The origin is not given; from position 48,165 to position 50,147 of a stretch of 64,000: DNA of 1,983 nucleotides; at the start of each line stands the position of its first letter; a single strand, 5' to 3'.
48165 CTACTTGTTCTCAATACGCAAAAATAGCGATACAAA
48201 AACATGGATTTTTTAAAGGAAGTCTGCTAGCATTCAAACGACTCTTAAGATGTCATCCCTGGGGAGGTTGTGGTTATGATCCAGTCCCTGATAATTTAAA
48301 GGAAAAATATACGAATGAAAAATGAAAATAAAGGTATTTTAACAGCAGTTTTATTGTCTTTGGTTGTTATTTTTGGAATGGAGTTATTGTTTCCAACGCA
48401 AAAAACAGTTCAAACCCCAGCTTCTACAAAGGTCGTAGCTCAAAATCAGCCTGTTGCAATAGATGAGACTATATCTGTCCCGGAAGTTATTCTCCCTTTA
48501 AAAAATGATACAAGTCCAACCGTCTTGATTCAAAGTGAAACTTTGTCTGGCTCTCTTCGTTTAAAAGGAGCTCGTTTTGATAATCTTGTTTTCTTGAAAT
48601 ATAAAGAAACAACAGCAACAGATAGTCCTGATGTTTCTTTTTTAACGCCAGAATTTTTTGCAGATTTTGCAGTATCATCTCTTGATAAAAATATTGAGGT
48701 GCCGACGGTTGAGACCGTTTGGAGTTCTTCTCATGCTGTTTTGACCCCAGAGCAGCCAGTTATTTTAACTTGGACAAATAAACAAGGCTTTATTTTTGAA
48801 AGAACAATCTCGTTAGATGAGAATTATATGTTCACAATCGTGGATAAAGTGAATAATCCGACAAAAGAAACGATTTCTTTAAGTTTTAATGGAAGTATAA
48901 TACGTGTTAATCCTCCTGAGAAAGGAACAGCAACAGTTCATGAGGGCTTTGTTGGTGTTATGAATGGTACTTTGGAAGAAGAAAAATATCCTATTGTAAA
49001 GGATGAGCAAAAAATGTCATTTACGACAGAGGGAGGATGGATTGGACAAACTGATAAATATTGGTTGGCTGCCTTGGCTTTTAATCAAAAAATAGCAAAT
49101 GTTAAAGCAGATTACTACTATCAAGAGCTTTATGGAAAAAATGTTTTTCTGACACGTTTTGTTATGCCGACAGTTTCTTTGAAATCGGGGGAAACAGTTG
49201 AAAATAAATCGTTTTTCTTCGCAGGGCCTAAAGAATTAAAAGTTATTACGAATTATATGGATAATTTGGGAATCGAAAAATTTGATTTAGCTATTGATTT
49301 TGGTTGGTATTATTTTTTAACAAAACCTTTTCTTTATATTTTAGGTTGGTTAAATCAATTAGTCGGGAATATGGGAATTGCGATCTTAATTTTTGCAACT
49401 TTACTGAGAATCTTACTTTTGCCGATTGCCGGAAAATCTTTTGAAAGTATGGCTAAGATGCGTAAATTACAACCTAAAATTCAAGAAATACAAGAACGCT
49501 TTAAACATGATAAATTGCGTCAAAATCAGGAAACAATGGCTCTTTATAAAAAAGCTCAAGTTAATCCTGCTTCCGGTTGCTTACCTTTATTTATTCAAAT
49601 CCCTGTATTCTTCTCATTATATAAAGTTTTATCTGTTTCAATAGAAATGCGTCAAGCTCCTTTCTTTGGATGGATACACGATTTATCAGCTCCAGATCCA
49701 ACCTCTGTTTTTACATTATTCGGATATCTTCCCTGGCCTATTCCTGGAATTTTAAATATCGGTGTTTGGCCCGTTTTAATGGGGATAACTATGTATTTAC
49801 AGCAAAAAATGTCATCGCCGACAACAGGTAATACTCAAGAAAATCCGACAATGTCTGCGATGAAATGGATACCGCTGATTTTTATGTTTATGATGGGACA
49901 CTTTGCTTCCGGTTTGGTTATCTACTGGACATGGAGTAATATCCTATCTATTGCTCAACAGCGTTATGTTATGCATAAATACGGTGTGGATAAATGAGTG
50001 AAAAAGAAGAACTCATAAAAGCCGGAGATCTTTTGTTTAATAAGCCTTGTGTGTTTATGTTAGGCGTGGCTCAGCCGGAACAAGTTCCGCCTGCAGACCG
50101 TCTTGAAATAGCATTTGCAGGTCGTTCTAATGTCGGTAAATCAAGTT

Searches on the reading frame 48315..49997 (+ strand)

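Call 65: search_protein_families(library=ncbifam, proteins=[window:48315-49997:+], max_evalue=1e-10)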
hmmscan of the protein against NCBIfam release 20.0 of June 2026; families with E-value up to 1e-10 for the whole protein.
window:48315-49997:+ (560 aa): 20 families
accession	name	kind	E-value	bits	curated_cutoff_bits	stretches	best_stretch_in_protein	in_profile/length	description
NF002353.0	PRK01318.1-4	equivalog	7e-192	639.2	365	1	2-558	2-578/596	membrane protein insertase YidC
NF002352.0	PRK01318.1-3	equivalog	2.3e-91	307.6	447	1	55-557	74-553/562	membrane protein insertase YidC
NF002351.0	PRK01318.1-1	equivalog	4.9e-78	263.2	740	1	148-554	148-532/545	membrane protein insertase YidC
NF002357.0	PRK01318.2-4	equivalog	2.6e-69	234.4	479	1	3-554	6-514/532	membrane protein insertase YidC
TIGR03593.1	yidC_nterm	equivalog_domain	2.8e-66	224.6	58.25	1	8-351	4-363/363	membrane protein insertase YidC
TIGR03592.1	yidC_oxa1_cterm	subfamily_domain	1.6e-63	214.2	84.3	1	352-553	1-190/191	membrane protein insertase YidC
NF002356.0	PRK01318.2-3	equivalog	6.3e-54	183.4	460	1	124-551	137-570/627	membrane protein insertase YidC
NF002355.0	PRK01318.2-2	equivalog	1.1e-53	182.6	891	1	170-552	198-593/602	membrane protein insertase YidC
NF002168.0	PRK01001.1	equivalog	1.5e-47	162.5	670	1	301-553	514-775/795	membrane protein insertase YidC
NF002359.0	PRK01318.2-6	equivalog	2.1e-47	161.8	600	1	286-556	317-580/624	membrane protein insertase YidC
NF002354.0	PRK01318.2-1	equivalog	2.5e-44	151.7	1094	1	116-551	139-529/548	membrane protein insertase YidC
NF002358.0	PRK01318.2-5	equivalog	4.5e-43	147.8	605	1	240-553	234-536/545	membrane protein insertase YidC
NF002350.0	PRK01315.1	equivalog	1.7e-33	116.1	282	1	354-447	43-136/329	membrane protein insertase YidC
NF002803.0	PRK02944.1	equivalog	1.7e-32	112.8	377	1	331-466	36-174/255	YidC family membrane integrase SpoIIIJ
NF002899.0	PRK03449.1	equivalog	4.3e-23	82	276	1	335-440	16-119/359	membrane protein insertase YidC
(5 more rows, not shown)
